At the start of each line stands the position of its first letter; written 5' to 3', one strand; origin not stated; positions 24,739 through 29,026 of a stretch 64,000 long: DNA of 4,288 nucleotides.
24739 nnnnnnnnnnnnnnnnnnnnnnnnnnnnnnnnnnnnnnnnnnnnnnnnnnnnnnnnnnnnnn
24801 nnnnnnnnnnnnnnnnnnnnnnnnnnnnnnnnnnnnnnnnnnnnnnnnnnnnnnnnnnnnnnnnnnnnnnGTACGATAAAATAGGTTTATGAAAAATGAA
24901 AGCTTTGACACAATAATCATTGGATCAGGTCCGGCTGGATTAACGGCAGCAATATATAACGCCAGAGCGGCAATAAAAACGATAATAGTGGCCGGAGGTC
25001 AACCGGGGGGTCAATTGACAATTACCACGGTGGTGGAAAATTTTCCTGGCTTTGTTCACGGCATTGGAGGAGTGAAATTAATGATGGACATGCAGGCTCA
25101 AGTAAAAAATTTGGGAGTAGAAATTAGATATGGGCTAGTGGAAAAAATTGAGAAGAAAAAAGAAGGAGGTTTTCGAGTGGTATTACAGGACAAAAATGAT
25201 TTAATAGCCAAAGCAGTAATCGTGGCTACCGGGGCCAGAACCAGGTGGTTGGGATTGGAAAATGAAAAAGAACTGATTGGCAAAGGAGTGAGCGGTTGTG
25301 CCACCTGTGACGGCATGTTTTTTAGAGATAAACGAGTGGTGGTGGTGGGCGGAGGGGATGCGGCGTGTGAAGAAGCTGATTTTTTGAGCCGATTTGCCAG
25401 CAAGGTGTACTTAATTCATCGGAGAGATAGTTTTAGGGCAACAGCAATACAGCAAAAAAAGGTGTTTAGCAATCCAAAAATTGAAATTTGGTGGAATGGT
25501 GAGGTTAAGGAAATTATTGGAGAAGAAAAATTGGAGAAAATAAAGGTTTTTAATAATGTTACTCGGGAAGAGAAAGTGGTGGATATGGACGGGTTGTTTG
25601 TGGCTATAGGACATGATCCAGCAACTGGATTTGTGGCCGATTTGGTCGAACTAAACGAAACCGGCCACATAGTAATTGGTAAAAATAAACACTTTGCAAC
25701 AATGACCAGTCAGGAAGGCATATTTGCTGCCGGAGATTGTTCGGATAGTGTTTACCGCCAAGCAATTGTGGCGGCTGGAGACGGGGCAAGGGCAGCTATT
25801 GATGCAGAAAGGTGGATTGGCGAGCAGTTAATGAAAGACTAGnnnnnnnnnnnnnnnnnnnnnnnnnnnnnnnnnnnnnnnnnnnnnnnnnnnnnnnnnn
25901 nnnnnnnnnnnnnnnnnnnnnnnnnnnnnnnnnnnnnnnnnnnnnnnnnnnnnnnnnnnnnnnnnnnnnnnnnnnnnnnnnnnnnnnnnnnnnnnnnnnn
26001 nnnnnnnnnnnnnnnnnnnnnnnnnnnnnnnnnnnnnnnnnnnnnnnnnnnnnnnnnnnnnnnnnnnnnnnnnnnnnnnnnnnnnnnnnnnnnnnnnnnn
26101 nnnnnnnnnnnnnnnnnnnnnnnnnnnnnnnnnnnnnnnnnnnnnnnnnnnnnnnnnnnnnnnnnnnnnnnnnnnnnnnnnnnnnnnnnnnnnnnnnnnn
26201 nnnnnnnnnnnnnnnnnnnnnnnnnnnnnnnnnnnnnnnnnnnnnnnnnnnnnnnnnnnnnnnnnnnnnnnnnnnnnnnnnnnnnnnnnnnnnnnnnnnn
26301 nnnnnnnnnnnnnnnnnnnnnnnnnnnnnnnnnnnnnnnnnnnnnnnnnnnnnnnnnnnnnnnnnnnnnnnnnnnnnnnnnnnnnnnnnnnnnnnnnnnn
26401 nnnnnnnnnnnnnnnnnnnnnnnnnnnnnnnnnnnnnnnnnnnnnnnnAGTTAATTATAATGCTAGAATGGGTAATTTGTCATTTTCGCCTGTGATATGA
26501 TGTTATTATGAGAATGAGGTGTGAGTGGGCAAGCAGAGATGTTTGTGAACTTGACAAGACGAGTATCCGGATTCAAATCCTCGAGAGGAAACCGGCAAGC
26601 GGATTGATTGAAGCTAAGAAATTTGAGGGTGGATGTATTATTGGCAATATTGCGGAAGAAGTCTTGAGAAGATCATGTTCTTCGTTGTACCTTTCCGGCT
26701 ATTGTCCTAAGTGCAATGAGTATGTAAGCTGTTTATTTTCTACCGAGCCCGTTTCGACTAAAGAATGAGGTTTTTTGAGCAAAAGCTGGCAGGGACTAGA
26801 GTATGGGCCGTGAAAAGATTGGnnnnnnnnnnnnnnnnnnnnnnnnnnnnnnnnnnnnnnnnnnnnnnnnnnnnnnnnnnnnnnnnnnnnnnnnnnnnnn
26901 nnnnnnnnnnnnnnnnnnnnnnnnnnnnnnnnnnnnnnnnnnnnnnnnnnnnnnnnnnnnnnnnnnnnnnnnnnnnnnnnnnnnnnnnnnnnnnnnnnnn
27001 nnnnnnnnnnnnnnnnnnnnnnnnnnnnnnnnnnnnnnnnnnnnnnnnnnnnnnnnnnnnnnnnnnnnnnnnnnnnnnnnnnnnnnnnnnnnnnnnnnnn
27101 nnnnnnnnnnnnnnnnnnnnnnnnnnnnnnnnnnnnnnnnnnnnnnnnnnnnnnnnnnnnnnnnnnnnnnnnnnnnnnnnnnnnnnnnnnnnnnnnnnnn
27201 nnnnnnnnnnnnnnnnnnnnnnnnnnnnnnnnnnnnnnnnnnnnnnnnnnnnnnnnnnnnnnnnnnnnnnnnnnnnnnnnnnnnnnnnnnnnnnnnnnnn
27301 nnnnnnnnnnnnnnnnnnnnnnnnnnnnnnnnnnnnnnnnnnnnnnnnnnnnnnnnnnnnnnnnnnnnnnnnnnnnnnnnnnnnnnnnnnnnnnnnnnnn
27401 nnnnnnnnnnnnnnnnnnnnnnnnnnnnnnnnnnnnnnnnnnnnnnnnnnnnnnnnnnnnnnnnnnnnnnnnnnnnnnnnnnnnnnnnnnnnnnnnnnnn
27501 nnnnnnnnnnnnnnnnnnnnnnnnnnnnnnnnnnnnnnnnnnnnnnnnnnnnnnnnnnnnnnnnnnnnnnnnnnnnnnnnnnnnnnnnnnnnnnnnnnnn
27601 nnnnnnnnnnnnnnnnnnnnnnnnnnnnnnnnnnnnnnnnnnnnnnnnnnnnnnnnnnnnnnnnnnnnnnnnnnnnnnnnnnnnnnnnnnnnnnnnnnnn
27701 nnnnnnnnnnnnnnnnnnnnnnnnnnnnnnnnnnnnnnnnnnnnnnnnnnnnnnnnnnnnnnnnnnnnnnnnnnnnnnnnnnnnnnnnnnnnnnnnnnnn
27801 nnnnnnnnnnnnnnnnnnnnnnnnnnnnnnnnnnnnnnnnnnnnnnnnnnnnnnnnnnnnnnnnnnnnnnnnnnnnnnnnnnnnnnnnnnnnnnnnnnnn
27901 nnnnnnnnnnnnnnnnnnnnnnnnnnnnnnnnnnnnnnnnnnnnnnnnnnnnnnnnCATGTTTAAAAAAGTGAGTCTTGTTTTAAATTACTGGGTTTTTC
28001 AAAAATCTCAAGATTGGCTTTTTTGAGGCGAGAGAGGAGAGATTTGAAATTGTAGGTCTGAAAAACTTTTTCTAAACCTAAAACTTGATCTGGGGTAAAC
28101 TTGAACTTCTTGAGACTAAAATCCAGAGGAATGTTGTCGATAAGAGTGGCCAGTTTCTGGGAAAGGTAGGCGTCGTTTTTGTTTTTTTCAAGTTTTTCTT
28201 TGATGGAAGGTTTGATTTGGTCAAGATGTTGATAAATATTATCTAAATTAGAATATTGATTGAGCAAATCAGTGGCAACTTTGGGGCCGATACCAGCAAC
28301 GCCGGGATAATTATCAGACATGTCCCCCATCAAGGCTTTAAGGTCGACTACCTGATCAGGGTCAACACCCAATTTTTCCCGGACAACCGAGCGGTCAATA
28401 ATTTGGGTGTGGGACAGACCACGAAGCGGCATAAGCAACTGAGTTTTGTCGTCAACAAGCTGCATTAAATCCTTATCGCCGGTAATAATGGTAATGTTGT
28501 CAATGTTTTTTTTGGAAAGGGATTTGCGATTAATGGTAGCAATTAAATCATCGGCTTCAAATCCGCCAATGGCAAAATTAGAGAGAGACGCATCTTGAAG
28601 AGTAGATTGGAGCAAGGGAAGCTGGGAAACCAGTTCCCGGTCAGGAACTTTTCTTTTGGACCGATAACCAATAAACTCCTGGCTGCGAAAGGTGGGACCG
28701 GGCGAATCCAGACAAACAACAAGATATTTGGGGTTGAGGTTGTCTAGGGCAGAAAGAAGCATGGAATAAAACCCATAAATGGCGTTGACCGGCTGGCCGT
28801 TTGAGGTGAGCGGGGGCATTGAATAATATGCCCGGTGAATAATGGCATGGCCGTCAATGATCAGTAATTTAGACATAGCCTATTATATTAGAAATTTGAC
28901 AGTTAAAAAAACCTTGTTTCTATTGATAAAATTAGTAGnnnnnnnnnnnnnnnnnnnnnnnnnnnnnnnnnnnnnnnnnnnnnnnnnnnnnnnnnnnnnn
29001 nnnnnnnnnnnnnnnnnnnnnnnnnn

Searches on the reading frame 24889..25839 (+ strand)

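Call 62: search_protein_families(library=pfam, proteins=[window:24889-25839:+], max_evalue=0.00001)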
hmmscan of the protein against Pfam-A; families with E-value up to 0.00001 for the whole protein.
window:24889-25839:+ (317 aa): 9 families
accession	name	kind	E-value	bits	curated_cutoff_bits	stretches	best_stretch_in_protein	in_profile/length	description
PF07992.20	Pyr_redox_2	-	2.5e-46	158.9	26.1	1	6-299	1-291/291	Pyridine nucleotide-disulphide oxidoreductase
PF00070.33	Pyr_redox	-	1.1e-17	64.7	22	1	149-220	1-79/82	Pyridine nucleotide-disulphide oxidoreductase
PF13738.12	Pyr_redox_3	-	1.2e-16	61.3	30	1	82-282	102-305/305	Pyridine nucleotide-disulphide oxidoreductase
PF01134.28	GIDA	-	3.2e-08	33.5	22.1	0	7-35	1-29/391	Glucose inhibited division protein A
PF03486.20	HI0933_like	-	1.2e-07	31.9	50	0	7-38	2-34/244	HI0933-like protein Rossmann domain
PF01266.30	DAO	-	6e-07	29.7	27.9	0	63-122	150-209/353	FAD dependent oxidoreductase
PF05834.18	Lycopene_cycl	-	9.4e-07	28.7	23.4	0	64-117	89-142/380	Lycopene cyclase protein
PF00890.30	FAD_binding_2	-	3.5e-06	26.9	20.4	1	7-44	1-39/414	FAD binding domain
PF12831.13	FAD_oxidored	-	5.1e-06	26.5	27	0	7-49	1-44/416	FAD dependent oxidoreductase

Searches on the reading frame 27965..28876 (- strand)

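Call 62: search_protein_families(library=pfam, proteins=[window:27965-28876:-], max_evalue=0.00001)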
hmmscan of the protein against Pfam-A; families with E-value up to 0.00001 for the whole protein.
window:27965-28876:- (304 aa): 2 families
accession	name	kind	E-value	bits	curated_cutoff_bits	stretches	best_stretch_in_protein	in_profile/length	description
PF02739.22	5_3_exonuc_N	-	1.1e-45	155.7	34.3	1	3-170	1-164/164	5'-3' exonuclease, N-terminal resolvase-like domain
PF01367.25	5_3_exonuc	-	3.7e-33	114.3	40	1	171-262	1-93/97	5'-3' exonuclease, C-terminal SAM fold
